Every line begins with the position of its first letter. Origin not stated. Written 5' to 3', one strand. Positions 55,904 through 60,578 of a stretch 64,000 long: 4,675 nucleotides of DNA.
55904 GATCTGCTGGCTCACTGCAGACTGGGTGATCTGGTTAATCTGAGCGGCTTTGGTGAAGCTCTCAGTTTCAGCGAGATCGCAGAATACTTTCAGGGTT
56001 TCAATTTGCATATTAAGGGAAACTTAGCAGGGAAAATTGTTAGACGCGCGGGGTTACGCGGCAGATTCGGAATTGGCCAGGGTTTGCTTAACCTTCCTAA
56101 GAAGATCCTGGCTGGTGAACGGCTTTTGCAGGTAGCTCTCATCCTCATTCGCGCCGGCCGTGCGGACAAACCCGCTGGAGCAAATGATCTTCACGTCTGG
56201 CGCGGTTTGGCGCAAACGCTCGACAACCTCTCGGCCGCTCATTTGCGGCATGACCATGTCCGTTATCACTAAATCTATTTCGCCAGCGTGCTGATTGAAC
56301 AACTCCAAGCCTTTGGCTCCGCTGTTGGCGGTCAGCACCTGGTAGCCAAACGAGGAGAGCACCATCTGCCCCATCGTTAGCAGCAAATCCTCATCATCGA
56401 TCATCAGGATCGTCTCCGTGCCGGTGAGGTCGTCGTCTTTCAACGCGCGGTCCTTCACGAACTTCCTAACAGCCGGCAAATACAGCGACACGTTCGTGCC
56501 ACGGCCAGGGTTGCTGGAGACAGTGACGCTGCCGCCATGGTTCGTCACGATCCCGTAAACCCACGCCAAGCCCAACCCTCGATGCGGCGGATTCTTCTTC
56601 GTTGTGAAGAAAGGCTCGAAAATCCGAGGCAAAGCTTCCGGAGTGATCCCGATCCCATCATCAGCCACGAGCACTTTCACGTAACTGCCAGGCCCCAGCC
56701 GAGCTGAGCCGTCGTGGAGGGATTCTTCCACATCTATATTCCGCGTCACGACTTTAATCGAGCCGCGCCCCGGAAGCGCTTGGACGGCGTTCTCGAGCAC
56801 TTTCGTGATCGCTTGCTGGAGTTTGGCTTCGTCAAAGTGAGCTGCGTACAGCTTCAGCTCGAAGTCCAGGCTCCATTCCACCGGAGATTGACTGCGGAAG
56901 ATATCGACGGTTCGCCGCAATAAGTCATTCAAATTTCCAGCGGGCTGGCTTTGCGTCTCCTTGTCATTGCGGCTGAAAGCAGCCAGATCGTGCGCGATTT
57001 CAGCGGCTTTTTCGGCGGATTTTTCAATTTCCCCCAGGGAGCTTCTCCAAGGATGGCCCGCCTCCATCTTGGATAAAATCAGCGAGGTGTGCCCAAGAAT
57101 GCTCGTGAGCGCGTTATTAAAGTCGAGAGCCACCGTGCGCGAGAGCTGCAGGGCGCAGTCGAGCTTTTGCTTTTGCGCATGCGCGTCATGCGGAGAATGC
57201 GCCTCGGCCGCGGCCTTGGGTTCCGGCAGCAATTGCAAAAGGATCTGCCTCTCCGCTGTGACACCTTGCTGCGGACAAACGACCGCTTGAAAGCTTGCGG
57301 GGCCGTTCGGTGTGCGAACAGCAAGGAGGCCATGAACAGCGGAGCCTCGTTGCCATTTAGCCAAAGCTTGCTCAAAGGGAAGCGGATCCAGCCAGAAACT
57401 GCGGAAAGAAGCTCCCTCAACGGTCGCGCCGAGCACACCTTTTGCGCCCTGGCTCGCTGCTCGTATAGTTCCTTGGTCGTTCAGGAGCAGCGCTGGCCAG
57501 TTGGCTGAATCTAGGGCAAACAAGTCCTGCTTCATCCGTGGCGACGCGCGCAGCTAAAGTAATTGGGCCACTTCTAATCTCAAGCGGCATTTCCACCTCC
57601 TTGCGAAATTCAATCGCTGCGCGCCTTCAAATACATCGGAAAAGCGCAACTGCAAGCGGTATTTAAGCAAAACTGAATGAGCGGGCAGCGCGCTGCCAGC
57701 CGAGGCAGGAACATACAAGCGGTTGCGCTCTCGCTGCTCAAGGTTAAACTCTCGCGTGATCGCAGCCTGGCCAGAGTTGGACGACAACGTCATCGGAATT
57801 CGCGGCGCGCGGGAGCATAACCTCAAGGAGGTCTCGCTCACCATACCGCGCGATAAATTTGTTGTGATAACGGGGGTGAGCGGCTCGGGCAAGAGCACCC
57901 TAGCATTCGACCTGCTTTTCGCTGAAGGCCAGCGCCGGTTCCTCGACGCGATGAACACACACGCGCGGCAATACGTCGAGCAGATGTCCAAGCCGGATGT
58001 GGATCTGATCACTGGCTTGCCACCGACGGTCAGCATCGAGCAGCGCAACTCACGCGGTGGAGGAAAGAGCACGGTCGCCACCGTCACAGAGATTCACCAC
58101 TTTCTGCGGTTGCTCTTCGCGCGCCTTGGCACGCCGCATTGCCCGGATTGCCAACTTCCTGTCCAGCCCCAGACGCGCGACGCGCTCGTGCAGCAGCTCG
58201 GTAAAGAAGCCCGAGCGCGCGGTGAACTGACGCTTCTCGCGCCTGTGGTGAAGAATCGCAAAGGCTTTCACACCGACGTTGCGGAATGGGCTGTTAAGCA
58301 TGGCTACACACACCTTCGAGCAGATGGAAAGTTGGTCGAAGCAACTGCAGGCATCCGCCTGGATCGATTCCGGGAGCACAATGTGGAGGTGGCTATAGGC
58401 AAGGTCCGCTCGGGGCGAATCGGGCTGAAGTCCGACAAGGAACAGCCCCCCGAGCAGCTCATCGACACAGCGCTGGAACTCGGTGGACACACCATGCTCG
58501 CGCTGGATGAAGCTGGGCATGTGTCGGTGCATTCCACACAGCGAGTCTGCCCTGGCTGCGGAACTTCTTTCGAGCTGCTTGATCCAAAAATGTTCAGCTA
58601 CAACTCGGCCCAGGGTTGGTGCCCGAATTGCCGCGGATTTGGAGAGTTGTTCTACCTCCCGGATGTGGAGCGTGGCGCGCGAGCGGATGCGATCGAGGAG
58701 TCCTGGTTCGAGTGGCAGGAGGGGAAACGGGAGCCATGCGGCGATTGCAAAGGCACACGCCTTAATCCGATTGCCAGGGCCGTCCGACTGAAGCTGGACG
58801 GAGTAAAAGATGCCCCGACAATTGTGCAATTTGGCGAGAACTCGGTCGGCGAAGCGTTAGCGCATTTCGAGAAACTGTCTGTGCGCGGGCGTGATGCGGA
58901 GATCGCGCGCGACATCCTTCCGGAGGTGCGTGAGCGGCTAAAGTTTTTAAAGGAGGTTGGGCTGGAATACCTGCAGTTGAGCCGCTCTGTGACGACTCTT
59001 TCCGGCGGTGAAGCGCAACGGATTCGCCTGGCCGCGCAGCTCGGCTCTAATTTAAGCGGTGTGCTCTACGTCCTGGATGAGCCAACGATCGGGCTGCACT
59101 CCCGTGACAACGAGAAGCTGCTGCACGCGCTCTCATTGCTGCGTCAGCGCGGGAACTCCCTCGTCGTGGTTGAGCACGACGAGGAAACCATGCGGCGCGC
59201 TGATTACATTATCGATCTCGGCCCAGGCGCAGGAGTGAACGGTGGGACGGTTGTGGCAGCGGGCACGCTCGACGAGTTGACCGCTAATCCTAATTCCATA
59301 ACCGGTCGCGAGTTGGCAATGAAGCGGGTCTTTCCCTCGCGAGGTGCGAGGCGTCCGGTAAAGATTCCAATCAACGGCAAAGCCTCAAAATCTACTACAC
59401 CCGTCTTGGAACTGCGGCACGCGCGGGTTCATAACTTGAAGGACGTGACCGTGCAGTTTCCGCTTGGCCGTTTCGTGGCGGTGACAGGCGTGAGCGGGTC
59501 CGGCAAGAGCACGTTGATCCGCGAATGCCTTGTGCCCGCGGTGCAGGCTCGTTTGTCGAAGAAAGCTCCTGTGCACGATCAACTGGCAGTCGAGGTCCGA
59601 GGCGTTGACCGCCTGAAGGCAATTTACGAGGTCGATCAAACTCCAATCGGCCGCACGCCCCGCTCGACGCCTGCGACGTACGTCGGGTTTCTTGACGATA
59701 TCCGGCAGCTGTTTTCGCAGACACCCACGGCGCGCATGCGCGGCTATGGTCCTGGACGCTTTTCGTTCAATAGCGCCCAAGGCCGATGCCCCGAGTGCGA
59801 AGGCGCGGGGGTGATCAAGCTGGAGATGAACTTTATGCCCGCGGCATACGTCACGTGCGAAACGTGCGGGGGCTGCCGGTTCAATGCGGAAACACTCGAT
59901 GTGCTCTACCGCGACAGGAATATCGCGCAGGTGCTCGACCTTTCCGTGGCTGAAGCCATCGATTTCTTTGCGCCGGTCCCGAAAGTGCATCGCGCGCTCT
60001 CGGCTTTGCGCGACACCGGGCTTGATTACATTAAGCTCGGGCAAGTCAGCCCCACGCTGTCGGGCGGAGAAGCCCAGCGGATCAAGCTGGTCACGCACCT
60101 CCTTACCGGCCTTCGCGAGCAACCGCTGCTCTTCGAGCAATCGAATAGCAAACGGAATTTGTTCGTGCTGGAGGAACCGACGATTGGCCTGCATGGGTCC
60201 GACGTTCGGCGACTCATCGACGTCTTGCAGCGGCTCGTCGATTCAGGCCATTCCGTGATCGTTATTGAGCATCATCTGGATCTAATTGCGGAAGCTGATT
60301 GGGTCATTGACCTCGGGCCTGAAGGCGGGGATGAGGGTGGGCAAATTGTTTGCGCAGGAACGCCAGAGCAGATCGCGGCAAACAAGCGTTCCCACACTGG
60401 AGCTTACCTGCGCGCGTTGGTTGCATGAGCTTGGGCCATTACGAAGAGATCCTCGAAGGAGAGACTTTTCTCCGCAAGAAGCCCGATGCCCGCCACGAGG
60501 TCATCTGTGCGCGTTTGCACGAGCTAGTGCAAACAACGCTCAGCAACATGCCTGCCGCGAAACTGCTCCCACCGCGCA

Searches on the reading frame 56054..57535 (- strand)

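Call 20: search_protein_families(library=pfam, proteins=[window:56054-57535:-], max_evalue=0.001)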
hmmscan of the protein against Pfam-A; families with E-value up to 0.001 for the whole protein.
window:56054-57535:- (493 aa): 3 families
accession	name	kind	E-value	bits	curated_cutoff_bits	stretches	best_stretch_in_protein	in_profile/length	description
PF02518.31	HATPase_c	-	2.3e-22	80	26.4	1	235-355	2-109/111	Histidine kinase-, DNA gyrase B-, and HSP90-like ATPase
PF00072.30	Response_reg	-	1.2e-16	61.3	30.2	1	376-482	1-110/111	Response regulator receiver domain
PF00512.31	HisKA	-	0.00057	20.3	26.9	0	130-192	4-65/66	His Kinase A (phospho-acceptor) domain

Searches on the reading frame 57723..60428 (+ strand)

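Call 62: search_protein_families(library=pfam, proteins=[window:57723-60428:+], max_evalue=0.00001)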
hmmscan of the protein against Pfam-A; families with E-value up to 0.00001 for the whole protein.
window:57723-60428:+ (901 aa): 11 families
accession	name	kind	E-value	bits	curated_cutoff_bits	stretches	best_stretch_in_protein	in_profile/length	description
PF00005.33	ABC_tran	-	2.2e-20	74.1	25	0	34-61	1-28/137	ABC transporter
PF17760.6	UvrA_inter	-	2.3e-17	63.3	23.3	1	150-258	1-103/109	UvrA interaction domain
PF20703.3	nSTAND1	-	8.3e-10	39.3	27.1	0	572-618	23-71/379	Novel STAND NTPase 1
PF13191.12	AAA_16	-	3.1e-09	38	32.6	0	582-618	24-63/167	AAA ATPase domain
PF13555.12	AAA_29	-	4.5e-09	36.4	27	0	574-607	14-50/61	P-loop containing region of AAA domain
PF13401.12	AAA_22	-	2e-08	35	27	0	583-627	6-43/130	AAA domain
PF02463.25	SMC_N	-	7.5e-08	32.5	40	0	43-497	23-209/220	RecF/RecN/SMC N terminal domain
PF20720.3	nSTAND3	-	2.5e-06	27.7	27.2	0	41-68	14-41/155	Novel STAND NTPase 3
PF03193.22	RsgA_GTPase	-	5.6e-06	26.7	30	0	20-64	83-126/174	RsgA GTPase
PF01443.25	Viral_helicase1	-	5.9e-06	26.7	21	0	586-624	2-43/228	Viral superfamily 1 RNA helicase core domain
PF13304.12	AAA_21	-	8.7e-06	26.4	27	0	421-483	236-296/304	AAA domain, putative AbiEii toxin, Type IV TA system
